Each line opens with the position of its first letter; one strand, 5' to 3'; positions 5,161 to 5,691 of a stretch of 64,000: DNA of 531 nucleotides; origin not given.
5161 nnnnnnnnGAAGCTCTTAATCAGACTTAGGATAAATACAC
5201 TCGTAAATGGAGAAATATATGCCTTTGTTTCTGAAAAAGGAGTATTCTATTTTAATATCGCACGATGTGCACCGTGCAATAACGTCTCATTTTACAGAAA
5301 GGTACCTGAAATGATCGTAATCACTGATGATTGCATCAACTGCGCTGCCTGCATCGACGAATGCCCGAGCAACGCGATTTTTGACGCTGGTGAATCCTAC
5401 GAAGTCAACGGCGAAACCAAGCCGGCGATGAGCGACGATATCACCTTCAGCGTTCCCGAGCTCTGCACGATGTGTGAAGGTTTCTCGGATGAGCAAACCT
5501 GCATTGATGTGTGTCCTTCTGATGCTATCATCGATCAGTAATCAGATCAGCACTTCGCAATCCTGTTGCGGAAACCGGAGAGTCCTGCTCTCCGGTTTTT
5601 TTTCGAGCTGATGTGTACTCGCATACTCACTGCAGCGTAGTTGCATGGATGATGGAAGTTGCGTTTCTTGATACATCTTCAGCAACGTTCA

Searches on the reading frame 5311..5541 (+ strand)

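Call 33: search_protein_families(library=pfam, proteins=[window:5311-5541:+], max_evalue=0.001)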
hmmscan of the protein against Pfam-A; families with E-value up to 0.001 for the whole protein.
window:5311-5541:+ (76 aa): 12 families
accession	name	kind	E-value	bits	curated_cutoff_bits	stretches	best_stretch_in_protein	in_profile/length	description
PF00037.32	Fer4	-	4.8e-10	39.3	21.1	1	2-23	2-23/24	4Fe-4S binding domain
PF13187.11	Fer4_9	-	1.5e-08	34.9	27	1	7-73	1-52/52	4Fe-4S dicluster domain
PF12838.12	Fer4_7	-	4.3e-08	33.9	27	1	8-72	2-52/52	4Fe-4S dicluster domain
PF13237.11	Fer4_10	-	1.2e-07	31.9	25.5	1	2-69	3-53/53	4Fe-4S dicluster domain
PF12798.12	Fer4_3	-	2.2e-06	28.5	27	0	8-22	1-15/15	4Fe-4S binding domain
PF12800.12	Fer4_4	-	6.2e-06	26.6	24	1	6-19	2-15/17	4Fe-4S binding domain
PF13183.11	Fer4_8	-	8.7e-06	26.6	27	1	6-71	3-67/68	4Fe-4S dicluster domain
PF13484.11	Fer4_16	-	9.1e-06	26.8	30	0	8-31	2-23/66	4Fe-4S double cluster binding domain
PF12837.12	Fer4_6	-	2.2e-05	24.6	25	0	5-23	6-24/24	4Fe-4S binding domain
PF12797.12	Fer4_2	-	2.9e-05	24.2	24.5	0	2-20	4-22/22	4Fe-4S binding domain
PF25160.1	LdpA_Fe-S-bd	-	5e-05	23.4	27.6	0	3-24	23-44/49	LdpA Fe-S cluster-binding domain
PF13534.11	Fer4_17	-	0.0008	20.3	22.2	0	8-71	2-59/61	4Fe-4S dicluster domain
